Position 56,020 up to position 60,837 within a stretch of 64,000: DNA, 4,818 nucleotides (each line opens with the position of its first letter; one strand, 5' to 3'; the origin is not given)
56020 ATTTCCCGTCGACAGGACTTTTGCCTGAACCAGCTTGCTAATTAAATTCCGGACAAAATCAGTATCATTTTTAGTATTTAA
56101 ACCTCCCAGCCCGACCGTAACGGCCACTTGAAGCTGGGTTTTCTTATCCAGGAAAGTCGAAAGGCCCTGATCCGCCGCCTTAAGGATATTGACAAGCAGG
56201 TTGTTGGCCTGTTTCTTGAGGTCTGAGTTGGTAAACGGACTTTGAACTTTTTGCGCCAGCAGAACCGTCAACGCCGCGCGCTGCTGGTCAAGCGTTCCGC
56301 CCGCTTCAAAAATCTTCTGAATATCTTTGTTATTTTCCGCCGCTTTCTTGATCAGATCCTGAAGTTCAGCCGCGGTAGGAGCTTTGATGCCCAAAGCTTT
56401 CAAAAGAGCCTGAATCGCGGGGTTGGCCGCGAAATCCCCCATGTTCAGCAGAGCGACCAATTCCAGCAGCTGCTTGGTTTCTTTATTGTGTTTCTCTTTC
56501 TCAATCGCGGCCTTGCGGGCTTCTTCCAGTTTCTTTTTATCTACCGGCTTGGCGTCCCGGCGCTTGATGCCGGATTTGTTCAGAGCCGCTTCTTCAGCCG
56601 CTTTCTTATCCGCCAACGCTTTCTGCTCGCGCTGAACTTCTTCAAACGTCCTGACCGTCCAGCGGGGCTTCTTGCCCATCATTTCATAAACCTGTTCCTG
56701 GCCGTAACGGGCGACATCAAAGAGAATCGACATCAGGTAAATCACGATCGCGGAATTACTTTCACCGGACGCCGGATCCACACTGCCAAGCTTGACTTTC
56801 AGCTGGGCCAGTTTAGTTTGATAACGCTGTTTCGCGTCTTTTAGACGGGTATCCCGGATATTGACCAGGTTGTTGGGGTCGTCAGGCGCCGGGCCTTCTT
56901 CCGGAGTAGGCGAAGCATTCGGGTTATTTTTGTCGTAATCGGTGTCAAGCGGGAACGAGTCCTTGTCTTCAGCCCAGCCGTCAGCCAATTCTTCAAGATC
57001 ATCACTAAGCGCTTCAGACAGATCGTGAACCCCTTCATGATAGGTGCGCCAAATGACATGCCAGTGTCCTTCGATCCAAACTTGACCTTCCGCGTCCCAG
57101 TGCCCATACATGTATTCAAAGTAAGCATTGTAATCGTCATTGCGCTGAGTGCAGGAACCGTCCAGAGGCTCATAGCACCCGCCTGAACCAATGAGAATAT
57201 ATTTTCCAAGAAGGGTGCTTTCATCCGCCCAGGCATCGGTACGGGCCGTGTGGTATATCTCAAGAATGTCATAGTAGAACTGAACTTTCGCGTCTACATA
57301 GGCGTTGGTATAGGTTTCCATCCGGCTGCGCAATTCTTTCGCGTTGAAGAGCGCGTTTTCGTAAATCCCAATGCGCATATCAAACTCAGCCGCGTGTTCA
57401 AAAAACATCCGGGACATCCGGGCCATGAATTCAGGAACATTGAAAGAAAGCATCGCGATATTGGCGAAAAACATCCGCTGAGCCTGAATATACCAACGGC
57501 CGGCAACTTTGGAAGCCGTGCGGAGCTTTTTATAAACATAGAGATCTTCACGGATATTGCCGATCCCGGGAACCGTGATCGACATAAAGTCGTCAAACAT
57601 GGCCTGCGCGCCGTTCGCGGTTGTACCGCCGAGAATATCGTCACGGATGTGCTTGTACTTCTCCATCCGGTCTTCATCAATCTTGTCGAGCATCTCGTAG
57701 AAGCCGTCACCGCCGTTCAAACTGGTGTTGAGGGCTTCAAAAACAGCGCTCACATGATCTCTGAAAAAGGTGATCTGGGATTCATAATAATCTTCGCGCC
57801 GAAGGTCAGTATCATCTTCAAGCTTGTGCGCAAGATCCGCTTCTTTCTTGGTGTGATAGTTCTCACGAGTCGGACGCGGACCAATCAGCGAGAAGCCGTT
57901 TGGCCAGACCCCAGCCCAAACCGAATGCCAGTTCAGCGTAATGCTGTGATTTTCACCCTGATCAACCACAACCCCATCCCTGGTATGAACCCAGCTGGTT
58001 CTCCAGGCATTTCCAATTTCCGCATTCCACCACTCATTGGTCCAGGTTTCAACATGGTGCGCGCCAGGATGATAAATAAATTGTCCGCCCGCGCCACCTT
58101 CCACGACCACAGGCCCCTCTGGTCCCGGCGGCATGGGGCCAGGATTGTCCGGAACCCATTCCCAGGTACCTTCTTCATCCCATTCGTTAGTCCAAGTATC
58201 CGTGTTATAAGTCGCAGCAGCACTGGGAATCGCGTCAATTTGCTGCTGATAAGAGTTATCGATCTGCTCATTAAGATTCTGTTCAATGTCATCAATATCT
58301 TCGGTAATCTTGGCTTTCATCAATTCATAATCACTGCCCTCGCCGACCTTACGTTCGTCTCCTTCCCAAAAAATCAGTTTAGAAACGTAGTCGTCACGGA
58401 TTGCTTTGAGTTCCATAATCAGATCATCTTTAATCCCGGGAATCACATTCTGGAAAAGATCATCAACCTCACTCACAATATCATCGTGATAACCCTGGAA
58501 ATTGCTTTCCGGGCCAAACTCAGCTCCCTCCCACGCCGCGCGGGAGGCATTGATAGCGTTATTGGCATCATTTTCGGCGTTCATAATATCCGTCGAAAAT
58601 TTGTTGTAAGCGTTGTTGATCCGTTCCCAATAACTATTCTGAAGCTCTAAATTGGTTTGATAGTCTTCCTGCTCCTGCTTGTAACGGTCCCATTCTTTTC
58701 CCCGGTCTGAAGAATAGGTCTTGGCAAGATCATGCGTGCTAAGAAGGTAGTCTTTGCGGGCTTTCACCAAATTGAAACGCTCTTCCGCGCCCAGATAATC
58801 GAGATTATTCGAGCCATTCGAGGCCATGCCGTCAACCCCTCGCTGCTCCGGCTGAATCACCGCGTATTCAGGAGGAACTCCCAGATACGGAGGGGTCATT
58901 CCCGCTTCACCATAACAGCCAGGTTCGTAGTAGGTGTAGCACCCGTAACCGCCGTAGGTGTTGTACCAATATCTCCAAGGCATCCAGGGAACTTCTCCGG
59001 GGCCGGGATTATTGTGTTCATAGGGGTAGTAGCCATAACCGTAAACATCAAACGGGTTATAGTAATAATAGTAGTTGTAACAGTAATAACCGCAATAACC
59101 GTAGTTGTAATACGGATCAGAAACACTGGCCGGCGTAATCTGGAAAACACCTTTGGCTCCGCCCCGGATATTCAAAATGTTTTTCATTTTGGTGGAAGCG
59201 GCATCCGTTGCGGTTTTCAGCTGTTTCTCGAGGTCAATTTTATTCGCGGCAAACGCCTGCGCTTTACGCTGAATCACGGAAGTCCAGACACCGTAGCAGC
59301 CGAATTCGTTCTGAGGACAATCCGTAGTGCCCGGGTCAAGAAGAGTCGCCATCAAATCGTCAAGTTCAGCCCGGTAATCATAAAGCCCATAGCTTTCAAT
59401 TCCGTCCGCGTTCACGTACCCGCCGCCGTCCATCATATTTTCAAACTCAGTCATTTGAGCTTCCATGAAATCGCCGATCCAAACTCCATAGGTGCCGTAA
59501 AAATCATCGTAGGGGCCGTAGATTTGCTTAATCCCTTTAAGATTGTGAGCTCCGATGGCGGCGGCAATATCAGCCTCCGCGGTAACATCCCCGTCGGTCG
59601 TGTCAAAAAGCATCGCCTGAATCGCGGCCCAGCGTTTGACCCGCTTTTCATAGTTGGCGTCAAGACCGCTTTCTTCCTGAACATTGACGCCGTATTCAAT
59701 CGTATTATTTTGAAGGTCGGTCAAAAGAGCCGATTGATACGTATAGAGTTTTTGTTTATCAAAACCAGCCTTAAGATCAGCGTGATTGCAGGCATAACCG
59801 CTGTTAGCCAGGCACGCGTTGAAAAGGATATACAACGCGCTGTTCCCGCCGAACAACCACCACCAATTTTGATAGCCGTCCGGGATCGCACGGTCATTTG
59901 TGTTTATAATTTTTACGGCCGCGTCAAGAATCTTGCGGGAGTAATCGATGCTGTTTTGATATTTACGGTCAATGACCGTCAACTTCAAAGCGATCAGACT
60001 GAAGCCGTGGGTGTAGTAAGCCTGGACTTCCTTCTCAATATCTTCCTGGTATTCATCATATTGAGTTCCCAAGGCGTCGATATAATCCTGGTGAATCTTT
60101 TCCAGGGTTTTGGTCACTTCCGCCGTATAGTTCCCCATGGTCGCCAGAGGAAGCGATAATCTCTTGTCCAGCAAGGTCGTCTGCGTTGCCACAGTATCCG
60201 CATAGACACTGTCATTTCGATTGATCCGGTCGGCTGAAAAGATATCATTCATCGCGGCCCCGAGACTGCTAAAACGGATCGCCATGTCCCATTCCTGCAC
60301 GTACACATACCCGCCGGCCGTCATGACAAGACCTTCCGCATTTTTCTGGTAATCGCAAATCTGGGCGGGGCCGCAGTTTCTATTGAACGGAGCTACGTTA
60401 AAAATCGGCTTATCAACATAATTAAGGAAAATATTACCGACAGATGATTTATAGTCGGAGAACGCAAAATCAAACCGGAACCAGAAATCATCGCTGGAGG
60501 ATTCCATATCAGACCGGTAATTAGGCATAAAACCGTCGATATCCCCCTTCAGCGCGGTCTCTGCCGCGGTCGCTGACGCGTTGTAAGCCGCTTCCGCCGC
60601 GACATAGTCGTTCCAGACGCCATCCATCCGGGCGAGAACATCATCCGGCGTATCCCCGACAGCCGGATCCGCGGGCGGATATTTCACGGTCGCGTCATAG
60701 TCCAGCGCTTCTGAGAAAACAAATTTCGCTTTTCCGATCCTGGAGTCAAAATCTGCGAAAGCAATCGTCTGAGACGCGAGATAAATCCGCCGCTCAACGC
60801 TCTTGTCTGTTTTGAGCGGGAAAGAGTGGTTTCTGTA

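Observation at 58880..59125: Extreme Tyr/Gly/Cys low-complexity island (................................…)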

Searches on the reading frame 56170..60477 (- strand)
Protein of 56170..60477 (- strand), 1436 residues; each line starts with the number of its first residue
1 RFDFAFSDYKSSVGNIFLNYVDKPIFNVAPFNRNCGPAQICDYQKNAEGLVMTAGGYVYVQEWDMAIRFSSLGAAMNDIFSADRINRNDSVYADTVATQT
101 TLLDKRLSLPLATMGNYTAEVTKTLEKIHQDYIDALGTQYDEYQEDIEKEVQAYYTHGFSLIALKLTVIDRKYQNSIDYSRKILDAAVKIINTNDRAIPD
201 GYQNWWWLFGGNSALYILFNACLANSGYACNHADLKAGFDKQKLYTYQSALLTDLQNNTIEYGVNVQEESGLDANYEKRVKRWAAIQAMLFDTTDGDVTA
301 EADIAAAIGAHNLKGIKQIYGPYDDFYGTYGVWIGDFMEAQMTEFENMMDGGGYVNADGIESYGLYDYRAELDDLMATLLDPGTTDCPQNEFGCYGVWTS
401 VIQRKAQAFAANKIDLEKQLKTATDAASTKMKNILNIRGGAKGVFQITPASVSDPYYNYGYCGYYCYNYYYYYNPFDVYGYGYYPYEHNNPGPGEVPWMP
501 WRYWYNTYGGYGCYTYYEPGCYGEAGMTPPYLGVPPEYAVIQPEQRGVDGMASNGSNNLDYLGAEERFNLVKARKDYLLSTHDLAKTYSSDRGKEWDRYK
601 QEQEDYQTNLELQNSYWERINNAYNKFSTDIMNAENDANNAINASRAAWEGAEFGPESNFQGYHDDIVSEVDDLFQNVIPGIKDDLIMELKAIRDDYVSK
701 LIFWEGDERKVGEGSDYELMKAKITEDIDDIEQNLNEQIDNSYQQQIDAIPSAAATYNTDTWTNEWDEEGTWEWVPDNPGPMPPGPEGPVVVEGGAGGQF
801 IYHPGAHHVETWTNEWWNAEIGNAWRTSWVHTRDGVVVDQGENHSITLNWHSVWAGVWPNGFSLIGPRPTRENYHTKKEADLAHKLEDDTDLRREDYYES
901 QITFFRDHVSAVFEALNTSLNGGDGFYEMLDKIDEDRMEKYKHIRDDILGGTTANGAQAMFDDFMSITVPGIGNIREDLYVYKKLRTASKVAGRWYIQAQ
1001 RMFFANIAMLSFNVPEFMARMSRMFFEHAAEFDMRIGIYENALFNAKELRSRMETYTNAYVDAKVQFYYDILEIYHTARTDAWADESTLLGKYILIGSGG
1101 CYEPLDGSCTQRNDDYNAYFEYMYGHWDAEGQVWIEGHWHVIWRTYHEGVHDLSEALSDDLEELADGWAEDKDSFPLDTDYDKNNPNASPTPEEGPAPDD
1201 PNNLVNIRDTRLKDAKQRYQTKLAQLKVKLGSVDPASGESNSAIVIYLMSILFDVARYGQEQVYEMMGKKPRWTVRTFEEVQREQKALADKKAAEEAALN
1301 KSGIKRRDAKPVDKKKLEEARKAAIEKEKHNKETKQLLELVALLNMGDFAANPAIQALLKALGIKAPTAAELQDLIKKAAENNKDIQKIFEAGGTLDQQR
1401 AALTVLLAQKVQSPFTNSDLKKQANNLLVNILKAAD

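Call 46: find_related_loci(query=A1, collection=genome_contigs, flank=10000)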
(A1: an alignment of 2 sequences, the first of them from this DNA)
Query A1 (1436 aa) in genome_contigs; peptide patterns used: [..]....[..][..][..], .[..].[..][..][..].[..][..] (x = any residue, [..] = any of these).
55 stretches matched a pattern, but none encodes a relative of the query by tblastn (E <= 1e-3).

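Call 47: find_related_loci(query=A1, collection=metagenome_contigs, flank=10000)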
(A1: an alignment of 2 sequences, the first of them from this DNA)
Query A1 (1436 aa) in metagenome_contigs; peptide patterns used: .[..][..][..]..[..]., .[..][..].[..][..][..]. (x = any residue, [..] = any of these).
170 stretches matched a pattern, but none encodes a relative of the query by tblastn (E <= 1e-3).

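Call 48: find_homologous_proteins(query=A1, max_evalue=0.01)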
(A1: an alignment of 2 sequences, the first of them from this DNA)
Query A1 (2 sequences): 8000 candidates shared short words with the query, none scored E <= 0.01.

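Call 64: find_related_loci(query=A1, collection=viral_contigs, flank=10000)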
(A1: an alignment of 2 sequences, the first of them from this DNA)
Query A1 (1436 aa) in viral_contigs; peptide patterns used: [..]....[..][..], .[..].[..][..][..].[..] (x = any residue, [..] = any of these).
159 stretches matched a pattern, but none encodes a relative of the query by tblastn (E <= 1e-3).

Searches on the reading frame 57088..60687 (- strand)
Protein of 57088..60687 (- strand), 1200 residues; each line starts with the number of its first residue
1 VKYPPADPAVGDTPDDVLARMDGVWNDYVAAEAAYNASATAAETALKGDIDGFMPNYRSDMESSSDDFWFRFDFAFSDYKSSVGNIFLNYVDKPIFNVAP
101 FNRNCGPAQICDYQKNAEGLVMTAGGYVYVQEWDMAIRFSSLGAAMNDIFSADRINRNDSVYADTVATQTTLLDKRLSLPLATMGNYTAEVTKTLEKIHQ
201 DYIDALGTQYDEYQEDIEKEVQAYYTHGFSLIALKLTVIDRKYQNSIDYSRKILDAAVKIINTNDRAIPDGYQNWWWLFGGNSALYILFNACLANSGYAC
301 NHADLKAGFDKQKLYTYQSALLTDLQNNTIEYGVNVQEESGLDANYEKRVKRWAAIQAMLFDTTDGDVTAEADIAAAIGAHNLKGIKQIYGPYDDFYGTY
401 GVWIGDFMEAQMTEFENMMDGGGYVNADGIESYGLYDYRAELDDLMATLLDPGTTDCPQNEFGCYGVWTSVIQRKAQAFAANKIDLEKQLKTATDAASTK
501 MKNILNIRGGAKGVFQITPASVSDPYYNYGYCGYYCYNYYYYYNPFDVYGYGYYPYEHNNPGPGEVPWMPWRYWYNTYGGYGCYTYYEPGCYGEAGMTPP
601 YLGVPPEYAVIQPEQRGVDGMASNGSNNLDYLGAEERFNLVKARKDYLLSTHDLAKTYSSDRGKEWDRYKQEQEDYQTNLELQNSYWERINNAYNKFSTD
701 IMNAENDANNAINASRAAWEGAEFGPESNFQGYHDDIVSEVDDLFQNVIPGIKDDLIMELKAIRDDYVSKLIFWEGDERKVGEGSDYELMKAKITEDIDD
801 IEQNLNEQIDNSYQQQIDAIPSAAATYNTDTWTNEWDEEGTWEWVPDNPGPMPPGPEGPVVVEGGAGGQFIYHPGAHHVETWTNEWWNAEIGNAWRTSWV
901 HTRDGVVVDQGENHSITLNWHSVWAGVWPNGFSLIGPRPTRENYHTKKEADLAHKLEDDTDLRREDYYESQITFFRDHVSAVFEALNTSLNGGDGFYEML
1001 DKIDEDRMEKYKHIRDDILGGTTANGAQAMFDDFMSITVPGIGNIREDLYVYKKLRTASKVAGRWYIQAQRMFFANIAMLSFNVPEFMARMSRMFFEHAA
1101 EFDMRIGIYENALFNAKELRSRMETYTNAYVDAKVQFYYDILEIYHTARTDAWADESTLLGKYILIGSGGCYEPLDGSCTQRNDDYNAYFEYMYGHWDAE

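Call 24: search_solved_structures(query=window:57088-60687:-, max_evalue=1)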
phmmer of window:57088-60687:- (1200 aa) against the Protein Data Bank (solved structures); distinct sequences matched with E-value up to 1: 0.

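Call 28: search_protein_families(library=pfam, proteins=[window:57088-60687:-], max_evalue=10)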
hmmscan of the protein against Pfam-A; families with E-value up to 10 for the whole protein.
window:57088-60687:- (1200 aa): 2 families
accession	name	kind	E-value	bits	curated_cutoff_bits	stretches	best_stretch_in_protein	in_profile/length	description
PF14008.11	Metallophos_C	-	0.25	12.5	23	1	1163-1196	4-37/63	Iron/zinc purple acid phosphatase-like protein C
PF01442.23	Apolipoprotein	-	2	8.5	90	1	174-222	43-91/190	Apolipoprotein A1/A4/E domain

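Call 35: search_protein_representatives(protein=window:57088-60687:-)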
Query: 1200 residues. Proteins with E-value up to 0.001 (for the whole library): 2; up to 1e-10: 0; up to 1e-30: 0. The best 2 are listed.
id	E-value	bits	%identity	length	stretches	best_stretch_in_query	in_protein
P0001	2.7e-06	41.9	33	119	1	1072-1189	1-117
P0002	2.0e-04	35.7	31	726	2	983-1141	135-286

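Call 38: find_encoding_contigs(protein=P0002, flank=10000, max_places=6)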
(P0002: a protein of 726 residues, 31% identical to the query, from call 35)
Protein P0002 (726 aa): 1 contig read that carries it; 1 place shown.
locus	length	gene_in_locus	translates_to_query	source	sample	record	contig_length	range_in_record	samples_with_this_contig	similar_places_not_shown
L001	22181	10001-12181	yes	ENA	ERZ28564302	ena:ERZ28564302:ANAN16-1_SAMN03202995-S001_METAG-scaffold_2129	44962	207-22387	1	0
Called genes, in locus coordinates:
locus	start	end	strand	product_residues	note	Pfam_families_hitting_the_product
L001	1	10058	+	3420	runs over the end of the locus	?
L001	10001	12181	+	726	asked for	-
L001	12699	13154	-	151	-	-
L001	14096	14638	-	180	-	-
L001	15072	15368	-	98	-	-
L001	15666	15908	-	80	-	-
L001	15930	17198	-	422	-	-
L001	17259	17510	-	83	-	-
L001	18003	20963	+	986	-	-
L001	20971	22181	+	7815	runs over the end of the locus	-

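Call 39: find_encoding_contigs(protein=P0001, flank=10000, max_places=6)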
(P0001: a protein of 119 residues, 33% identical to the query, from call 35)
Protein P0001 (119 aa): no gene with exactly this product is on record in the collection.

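Call 63: list_cluster_members(proteins=[P0001, P0002])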
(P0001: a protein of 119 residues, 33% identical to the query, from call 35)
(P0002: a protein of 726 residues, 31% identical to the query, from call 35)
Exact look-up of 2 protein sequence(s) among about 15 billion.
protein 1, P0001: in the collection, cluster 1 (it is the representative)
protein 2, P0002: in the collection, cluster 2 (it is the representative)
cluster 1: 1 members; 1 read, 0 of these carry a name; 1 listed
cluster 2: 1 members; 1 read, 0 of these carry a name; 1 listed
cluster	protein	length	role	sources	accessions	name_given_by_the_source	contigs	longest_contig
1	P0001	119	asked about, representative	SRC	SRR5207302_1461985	-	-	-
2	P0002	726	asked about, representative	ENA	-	-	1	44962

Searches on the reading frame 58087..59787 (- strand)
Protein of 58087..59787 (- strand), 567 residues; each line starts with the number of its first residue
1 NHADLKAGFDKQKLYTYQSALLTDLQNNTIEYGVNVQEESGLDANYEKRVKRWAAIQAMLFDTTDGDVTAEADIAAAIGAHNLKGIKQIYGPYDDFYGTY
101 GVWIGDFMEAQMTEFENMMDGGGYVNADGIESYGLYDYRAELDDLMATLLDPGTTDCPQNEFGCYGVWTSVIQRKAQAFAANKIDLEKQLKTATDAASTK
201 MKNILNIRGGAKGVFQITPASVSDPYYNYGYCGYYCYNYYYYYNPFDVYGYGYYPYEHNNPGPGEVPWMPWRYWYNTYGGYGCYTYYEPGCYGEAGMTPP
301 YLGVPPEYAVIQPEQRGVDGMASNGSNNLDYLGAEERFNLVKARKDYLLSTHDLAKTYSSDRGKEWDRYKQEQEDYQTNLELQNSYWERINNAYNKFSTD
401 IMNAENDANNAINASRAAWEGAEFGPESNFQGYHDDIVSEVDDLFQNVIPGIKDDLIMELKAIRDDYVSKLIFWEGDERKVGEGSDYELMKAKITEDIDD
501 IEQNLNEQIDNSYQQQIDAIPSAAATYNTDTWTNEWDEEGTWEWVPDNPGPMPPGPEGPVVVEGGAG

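Call 13: find_homologous_proteins(query=window:58087-59787:-)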
Query window:58087-59787:-: 7365 candidates shared short words with the query, none scored E <= 0.001.

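Call 16: find_related_loci(query=window:58087-59787:-, collection=genome_contigs, flank=10000)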
Query window:58087-59787:- (567 aa) in genome_contigs; peptide patterns used: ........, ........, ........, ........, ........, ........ (x = any residue, [..] = any of these).
27 stretches matched a pattern, but none encodes a relative of the query by tblastn (E <= 1e-3).

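Call 17: find_related_loci(query=window:58087-59787:-, collection=metagenome_contigs, flank=10000)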
Query window:58087-59787:- (567 aa) in metagenome_contigs; peptide patterns used: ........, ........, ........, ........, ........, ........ (x = any residue, [..] = any of these).
58 stretches matched a pattern, but none encodes a relative of the query by tblastn (E <= 1e-3).

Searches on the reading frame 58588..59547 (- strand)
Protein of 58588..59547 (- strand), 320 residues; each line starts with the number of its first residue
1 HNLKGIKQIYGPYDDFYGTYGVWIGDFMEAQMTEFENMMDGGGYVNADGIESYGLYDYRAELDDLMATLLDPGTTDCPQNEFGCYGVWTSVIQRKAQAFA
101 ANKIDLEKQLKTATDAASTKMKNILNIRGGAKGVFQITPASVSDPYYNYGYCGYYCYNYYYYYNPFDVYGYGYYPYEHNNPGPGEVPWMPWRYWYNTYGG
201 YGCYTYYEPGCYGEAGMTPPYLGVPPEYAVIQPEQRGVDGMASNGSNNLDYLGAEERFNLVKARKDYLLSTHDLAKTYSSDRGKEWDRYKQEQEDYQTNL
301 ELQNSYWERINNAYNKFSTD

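Call 56: predict_structure(protein=window:58588-59547:-)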
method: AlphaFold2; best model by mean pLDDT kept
length: 320 residues; sequences in the alignment: 1
mean_pLDDT: 37.6   pTM: 0.20
mean pLDDT of the five models: 37.6, 35.2, 33.8, 33.4, 28.8
residues with pLDDT >= 90: 0; 70-90: 29; 50-70: 10; < 50: 281
segments of 3 or more residues with pLDDT < 50: 1-279
pLDDT, mean of each block of 10 residues (from residue 1): 28 29 34 37 32 31 36 35 32 33 35 35 29 24 26 29 26 29 31 27 32 33 32 28 32 42 41 41 62 81 86 77
secondary structure, 60 per line:
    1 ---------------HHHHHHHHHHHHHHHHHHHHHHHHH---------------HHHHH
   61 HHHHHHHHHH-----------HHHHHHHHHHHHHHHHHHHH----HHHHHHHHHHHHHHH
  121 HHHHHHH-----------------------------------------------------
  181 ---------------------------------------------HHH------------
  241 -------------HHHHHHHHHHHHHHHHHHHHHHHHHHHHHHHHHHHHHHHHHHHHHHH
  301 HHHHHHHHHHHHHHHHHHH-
elements in order: H16-40 H56-70 H82-101 H106-127 H254-319
